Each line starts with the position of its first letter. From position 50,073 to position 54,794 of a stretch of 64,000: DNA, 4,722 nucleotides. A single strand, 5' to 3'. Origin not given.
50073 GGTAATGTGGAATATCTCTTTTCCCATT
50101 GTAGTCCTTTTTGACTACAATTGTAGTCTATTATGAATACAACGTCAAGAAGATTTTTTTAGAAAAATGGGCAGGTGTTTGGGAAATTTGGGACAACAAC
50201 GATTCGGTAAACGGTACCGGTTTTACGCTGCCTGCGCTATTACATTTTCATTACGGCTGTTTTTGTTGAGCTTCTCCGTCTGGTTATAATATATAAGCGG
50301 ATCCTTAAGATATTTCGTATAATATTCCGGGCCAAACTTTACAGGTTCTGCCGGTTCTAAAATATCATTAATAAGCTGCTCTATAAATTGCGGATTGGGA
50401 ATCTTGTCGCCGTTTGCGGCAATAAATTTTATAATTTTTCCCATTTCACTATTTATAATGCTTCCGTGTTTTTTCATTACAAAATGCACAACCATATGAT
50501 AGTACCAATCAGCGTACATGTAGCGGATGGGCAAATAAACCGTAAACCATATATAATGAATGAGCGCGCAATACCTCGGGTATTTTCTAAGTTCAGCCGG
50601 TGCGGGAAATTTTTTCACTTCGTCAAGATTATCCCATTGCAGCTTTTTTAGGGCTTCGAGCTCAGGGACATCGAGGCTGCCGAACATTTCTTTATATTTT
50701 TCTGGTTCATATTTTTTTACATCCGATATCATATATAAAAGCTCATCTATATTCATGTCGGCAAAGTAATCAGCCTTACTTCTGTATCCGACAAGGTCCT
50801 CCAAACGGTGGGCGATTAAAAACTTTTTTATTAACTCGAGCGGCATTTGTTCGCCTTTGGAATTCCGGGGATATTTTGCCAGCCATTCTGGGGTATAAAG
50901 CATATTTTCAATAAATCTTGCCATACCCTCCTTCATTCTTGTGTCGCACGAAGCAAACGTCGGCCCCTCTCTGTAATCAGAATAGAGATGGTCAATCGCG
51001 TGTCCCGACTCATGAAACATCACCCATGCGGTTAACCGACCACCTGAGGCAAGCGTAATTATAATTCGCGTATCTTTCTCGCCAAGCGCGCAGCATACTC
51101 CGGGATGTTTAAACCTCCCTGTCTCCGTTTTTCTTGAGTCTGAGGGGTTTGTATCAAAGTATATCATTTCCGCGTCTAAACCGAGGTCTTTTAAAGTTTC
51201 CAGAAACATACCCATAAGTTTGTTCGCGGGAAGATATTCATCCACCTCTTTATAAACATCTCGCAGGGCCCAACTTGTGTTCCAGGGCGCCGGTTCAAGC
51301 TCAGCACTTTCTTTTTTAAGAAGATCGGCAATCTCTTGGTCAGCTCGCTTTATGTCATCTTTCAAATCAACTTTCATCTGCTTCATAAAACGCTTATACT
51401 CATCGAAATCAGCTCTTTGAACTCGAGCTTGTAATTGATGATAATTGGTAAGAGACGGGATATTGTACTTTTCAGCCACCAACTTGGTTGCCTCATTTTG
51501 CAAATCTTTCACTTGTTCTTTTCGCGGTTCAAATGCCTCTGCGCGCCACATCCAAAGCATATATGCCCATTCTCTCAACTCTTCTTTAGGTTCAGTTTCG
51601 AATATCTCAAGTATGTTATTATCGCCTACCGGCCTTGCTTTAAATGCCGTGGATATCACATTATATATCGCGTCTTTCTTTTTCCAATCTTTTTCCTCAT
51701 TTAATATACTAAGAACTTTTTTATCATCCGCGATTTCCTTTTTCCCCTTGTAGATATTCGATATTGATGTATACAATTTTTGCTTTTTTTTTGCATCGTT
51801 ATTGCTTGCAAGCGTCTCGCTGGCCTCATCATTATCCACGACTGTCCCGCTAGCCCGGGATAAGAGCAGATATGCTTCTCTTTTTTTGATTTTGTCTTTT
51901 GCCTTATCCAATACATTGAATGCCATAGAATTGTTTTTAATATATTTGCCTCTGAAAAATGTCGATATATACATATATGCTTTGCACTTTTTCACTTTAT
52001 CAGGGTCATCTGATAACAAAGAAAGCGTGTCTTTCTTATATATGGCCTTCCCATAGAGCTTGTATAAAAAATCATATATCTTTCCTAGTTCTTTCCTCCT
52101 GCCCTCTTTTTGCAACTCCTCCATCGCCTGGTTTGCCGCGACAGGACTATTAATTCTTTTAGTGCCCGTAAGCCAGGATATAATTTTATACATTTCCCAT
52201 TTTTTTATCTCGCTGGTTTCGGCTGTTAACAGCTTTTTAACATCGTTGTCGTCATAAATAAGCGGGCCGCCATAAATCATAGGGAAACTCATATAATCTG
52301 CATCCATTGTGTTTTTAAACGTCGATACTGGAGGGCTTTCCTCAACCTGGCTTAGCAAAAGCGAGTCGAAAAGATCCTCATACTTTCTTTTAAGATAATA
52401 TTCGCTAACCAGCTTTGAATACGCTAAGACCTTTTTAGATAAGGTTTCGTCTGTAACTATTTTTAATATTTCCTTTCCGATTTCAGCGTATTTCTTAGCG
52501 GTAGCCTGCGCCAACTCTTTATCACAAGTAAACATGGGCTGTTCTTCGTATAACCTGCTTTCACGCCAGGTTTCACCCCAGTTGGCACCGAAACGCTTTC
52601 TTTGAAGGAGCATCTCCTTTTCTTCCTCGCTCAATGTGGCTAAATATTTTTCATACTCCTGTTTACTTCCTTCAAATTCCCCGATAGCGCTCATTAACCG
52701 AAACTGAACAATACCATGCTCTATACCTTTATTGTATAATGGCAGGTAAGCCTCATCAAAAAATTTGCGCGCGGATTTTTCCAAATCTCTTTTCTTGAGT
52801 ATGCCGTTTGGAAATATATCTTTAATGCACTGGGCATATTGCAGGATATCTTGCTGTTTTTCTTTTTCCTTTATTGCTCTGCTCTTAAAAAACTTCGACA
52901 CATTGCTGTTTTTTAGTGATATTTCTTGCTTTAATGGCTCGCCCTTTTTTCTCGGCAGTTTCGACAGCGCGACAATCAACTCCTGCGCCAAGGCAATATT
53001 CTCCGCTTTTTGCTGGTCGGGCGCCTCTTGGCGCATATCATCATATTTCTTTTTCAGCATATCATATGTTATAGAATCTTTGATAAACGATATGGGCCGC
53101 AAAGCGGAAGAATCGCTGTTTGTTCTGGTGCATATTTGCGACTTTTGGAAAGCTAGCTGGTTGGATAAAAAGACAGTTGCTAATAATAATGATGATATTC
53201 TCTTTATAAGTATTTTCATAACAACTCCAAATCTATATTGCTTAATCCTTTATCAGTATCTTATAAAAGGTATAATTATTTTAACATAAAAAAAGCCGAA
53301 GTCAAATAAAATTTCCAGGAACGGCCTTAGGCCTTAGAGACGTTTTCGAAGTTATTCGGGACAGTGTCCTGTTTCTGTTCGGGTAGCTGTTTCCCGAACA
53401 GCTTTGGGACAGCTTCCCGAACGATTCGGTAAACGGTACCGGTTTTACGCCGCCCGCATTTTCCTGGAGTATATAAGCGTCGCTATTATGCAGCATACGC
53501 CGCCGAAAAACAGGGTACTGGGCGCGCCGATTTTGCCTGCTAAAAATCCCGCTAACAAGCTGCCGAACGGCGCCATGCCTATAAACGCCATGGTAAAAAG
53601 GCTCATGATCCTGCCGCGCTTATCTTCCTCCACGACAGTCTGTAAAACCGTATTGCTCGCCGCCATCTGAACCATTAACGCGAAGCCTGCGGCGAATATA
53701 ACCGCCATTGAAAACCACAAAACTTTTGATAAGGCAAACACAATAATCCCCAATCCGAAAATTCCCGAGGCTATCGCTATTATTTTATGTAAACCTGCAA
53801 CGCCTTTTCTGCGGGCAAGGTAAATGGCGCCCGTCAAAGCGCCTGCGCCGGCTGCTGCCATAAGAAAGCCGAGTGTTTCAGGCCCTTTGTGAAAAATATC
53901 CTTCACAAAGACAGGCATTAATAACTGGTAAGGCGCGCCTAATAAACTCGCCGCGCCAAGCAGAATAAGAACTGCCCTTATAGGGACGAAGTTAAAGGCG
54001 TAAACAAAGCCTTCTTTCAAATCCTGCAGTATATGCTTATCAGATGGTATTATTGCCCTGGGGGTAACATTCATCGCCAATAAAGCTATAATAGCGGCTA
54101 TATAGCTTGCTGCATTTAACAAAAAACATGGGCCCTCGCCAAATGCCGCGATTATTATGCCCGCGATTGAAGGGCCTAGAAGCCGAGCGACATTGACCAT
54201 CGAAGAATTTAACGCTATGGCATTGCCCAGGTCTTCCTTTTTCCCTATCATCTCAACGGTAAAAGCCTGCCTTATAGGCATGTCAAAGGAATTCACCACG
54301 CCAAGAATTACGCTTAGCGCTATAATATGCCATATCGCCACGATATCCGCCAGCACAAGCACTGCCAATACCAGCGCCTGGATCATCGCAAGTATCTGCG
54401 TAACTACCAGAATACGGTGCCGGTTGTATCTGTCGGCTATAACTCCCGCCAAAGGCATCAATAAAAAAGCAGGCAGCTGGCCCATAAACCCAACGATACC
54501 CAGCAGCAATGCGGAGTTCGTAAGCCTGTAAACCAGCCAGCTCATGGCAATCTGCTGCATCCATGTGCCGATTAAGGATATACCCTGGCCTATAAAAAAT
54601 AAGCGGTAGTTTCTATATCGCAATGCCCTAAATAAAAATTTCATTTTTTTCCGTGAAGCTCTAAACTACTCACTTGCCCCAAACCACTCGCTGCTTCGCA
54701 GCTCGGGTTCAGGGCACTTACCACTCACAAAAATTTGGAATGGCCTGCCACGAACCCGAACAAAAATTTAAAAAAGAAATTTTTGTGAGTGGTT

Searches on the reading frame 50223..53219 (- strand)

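Call 6: search_protein_families(library=pfam, proteins=[window:50223-53219:-], max_evalue=0.1)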
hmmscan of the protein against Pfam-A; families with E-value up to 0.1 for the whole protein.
window:50223-53219:- (998 aa): 0 families

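Call 8: search_protein_families(library=ncbifam, proteins=[window:50223-53219:-], max_evalue=0.1)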
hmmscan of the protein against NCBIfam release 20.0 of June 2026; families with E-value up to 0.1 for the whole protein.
window:50223-53219:- (998 aa): 1 family
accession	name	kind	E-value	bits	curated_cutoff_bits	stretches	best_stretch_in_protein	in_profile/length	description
TIGR04119.1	CXXX_matur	equivalog_domain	0.072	12.5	150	1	333-413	6-85/210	CXXX repeat peptide maturase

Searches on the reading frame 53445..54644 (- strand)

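Call 90: search_protein_families(library=pfam, proteins=[window:53445-54644:-], max_evalue=0.001)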
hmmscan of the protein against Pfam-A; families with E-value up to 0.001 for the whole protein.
window:53445-54644:- (399 aa): 2 families
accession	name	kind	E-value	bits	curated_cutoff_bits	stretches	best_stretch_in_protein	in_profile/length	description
PF05977.19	MFS_3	-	1.2e-59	202.6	27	1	7-393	6-391/524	Transmembrane secretion effector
PF07690.21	MFS_1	-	9.7e-33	114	33.4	2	17-277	2-259/347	Major Facilitator Superfamily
